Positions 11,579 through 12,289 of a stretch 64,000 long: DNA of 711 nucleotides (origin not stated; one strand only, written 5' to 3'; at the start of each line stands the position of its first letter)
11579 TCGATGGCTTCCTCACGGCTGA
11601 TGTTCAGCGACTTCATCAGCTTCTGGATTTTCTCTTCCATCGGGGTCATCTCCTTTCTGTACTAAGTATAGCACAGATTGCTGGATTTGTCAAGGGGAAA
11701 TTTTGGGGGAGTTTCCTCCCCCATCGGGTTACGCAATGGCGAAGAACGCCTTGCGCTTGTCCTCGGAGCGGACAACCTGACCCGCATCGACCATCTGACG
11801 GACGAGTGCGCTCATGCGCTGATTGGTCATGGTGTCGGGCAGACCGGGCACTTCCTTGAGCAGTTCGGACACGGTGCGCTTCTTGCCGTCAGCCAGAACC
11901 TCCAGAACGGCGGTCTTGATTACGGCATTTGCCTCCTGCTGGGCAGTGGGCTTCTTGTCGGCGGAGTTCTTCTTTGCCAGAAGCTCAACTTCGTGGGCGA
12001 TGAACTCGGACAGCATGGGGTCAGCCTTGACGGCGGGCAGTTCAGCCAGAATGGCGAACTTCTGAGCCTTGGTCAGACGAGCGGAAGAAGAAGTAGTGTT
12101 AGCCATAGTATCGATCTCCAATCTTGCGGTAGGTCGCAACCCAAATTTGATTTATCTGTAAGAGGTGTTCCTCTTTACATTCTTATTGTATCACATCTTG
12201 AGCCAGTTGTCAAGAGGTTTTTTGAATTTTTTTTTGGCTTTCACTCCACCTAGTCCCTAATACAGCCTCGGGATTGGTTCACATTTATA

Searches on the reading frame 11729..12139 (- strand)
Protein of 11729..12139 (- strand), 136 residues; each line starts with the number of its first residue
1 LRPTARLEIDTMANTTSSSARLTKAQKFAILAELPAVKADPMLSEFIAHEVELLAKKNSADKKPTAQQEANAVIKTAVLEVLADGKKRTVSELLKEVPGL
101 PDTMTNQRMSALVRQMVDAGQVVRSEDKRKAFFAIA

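Call 47: search_protein_families(library=phrogs, proteins=[window:11729-12139:-], max_evalue=0.001)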
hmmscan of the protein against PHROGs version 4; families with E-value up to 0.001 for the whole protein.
window:11729-12139:- (136 aa): 1 family
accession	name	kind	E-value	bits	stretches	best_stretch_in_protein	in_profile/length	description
phrog_1687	-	transcription regulation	0.00071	20.6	1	67-130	60-118/162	MarR family transcrition regulator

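Call 48: search_protein_families(library=pfam, proteins=[window:11729-12139:-], max_evalue=0.001)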
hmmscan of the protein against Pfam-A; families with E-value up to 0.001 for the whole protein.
window:11729-12139:- (136 aa): 0 families
